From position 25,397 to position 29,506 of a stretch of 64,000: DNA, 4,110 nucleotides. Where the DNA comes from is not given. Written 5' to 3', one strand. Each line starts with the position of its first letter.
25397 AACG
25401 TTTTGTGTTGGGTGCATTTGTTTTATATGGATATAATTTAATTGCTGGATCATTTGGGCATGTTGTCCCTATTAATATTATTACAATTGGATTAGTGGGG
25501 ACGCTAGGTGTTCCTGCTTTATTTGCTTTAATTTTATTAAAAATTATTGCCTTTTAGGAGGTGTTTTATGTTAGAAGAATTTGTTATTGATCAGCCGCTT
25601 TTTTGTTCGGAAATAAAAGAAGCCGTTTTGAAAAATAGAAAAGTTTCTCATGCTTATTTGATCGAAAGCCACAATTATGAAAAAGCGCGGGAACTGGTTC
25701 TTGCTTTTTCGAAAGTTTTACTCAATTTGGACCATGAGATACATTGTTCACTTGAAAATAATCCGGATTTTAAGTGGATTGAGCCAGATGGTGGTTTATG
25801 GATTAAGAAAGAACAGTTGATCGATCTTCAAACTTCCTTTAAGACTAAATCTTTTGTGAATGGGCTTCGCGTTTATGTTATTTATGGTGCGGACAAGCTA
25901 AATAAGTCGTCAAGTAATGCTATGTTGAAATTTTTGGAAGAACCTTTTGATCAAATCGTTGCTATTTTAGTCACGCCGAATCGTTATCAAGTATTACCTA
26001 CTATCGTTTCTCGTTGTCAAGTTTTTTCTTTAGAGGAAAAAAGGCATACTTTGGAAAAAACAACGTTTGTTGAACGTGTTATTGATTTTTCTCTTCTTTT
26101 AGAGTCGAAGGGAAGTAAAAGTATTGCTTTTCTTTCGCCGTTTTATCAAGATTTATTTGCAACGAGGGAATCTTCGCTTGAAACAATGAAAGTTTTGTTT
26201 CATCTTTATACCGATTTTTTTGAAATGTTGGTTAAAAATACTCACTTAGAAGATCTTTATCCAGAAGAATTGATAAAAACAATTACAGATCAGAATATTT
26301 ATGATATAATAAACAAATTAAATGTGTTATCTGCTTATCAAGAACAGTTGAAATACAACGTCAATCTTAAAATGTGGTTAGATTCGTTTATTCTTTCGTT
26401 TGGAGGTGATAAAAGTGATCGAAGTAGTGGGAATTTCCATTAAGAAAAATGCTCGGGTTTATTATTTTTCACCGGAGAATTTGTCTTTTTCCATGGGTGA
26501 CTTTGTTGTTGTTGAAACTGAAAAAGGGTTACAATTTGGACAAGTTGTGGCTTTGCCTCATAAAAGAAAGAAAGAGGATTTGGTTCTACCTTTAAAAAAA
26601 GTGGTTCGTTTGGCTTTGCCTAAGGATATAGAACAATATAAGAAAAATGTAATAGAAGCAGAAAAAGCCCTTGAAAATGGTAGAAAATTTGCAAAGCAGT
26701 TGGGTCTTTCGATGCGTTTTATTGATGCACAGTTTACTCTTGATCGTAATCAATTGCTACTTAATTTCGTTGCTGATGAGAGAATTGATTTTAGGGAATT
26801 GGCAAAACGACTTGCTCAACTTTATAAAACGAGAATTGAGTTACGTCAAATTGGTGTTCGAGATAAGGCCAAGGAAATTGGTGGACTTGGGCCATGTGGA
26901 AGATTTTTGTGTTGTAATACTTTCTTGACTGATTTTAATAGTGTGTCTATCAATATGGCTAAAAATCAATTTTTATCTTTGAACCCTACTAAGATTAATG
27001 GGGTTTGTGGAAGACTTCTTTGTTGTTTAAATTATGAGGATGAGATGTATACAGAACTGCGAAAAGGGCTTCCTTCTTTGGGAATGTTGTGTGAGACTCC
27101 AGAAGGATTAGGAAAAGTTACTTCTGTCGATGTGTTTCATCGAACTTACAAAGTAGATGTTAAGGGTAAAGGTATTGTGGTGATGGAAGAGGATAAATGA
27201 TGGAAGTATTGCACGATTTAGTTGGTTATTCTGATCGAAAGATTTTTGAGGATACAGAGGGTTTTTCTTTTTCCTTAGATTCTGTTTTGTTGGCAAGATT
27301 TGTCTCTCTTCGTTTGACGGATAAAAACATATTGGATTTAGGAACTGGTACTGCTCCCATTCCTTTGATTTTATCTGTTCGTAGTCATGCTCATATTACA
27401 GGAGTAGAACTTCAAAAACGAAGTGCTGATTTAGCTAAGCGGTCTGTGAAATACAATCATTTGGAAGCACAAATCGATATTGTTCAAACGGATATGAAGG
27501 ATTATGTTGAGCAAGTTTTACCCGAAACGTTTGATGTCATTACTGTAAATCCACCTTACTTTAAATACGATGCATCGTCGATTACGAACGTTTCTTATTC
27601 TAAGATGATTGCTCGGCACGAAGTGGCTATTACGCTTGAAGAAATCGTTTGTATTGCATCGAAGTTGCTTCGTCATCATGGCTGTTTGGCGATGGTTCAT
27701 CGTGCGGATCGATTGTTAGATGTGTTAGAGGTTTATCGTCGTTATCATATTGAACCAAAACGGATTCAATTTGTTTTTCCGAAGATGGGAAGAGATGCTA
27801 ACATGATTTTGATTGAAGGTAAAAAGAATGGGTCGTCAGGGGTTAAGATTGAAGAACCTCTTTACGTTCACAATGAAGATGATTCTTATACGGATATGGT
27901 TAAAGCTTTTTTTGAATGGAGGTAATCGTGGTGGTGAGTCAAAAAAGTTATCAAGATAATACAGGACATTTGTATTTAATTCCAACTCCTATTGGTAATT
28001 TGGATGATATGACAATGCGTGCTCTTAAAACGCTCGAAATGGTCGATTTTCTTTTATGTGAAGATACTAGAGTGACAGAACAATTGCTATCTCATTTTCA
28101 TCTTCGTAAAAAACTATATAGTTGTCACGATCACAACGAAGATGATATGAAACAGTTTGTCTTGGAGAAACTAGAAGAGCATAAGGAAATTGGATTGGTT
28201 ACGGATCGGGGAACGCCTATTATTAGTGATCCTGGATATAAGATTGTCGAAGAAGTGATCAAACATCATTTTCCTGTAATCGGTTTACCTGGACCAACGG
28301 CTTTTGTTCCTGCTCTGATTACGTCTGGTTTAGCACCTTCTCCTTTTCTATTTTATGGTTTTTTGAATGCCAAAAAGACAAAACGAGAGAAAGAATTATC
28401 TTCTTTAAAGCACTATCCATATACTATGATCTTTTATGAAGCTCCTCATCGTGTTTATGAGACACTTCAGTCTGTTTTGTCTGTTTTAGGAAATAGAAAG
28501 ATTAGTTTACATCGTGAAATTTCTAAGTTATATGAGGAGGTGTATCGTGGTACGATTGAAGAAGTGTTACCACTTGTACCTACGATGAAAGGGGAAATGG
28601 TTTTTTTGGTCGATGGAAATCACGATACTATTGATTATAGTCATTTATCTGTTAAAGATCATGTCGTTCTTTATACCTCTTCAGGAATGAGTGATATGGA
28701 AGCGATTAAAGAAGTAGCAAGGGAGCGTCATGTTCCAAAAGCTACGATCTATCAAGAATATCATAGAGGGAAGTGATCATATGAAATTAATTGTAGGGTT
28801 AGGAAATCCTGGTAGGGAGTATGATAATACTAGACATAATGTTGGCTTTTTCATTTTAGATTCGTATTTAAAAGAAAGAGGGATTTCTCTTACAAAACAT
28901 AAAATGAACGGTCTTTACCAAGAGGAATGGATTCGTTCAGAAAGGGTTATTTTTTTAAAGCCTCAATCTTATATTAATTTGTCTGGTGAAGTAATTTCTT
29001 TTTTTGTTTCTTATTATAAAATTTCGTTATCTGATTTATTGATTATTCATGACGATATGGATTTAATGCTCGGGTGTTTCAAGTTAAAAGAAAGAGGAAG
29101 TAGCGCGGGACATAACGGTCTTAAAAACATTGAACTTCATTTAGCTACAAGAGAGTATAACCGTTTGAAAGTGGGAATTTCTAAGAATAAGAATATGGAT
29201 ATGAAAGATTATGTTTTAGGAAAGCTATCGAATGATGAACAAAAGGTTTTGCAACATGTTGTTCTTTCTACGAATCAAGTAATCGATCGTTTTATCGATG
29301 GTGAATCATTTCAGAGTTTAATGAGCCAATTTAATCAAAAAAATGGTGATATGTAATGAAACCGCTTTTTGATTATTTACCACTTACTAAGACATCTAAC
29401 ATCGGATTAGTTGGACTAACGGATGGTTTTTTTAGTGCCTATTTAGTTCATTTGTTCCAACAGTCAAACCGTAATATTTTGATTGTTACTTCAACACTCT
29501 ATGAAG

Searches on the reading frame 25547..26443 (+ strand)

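Call 88: search_protein_families(library=pfam, proteins=[window:25547-26443:+], max_evalue=0.001)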
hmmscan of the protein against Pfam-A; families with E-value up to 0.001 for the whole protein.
window:25547-26443:+ (298 aa): 1 family
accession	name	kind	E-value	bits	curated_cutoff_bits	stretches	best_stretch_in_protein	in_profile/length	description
PF13177.12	DNA_pol3_delta2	-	2.1e-33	116.1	27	1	27-164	12-159/161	DNA polymerase III, delta subunit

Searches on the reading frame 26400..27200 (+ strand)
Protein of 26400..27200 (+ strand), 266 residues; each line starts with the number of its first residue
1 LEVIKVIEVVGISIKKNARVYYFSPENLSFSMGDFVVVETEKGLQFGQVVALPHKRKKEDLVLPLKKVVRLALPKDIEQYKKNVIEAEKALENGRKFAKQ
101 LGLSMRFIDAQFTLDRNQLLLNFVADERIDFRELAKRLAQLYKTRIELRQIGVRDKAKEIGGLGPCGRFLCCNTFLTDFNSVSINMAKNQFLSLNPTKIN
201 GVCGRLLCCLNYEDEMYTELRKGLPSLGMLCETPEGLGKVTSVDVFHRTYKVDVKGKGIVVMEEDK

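Call 88: search_protein_families(library=pfam, proteins=[window:26400-27200:+], max_evalue=0.001)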
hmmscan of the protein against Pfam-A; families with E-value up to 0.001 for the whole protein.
window:26400-27200:+ (266 aa): 1 family
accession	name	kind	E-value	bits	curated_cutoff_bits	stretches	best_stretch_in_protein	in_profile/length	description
PF04468.17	PSP1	-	7.8e-26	90.7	27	1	66-151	1-86/86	PSP1 C-terminal conserved region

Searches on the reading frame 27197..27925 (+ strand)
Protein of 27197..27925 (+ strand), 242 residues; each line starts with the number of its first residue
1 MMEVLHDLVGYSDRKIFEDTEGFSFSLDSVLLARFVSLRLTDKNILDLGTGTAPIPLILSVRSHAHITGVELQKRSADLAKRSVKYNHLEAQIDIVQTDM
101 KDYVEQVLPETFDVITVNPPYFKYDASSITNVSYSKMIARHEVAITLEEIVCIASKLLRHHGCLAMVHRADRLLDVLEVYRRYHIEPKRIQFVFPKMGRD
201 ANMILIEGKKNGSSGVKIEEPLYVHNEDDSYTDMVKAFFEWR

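Call 88: search_protein_families(library=pfam, proteins=[window:27197-27925:+], max_evalue=0.001)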
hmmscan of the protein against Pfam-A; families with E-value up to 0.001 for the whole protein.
window:27197-27925:+ (242 aa): 8 families
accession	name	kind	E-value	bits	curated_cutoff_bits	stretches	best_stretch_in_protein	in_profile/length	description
PF05175.20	MTS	-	3.6e-12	46.7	23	1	31-128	22-115/170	Methyltransferase small domain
PF13649.12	Methyltransf_25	-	4.3e-07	31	27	1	45-118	1-71/97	Methyltransferase domain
PF13847.12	Methyltransf_31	-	1.9e-06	28.1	27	1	42-118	4-81/145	Methyltransferase domain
PF03602.21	Cons_hypoth95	-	3.6e-06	27.2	24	1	38-149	36-152/182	Conserved hypothetical protein 95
PF05971.18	Methyltransf_10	-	2.1e-05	24.5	23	1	41-127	102-193/299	RNA methyltransferase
PF08241.18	Methyltransf_11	-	6.3e-05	24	21.2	1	46-117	1-66/95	Methyltransferase domain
PF02475.24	TRM5-TYW2_MTfase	-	0.00045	20.7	28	1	41-121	36-114/164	TRM5/TYW2 methyltransferase domain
PF06325.19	PrmA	-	0.00056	19.9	22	0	38-118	158-233/296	Ribosomal protein L11 methyltransferase (PrmA)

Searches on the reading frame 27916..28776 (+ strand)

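Call 88: search_protein_families(library=pfam, proteins=[window:27916-28776:+], max_evalue=0.001)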
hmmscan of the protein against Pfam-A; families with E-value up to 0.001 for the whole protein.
window:27916-28776:+ (286 aa): 1 family
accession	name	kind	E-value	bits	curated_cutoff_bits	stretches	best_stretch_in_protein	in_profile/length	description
PF00590.25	TP_methylase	-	5.3e-28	98.8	27.8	1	18-217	1-211/212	Tetrapyrrole (Corrin/Porphyrin) Methylases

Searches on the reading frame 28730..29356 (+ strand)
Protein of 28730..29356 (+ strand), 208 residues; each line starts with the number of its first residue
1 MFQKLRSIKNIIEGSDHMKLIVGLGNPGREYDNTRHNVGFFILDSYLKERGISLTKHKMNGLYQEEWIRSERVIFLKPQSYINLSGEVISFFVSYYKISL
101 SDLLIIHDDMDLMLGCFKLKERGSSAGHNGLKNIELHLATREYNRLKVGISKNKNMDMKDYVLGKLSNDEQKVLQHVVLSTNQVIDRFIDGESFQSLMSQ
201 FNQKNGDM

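Call 88: search_protein_families(library=pfam, proteins=[window:28730-29356:+], max_evalue=0.001)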
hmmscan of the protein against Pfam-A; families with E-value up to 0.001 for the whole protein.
window:28730-29356:+ (208 aa): 1 family
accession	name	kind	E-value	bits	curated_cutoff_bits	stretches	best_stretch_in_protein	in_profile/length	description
PF01195.25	Pept_tRNA_hydro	-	8.9e-61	205.4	27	1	20-202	1-183/183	Peptidyl-tRNA hydrolase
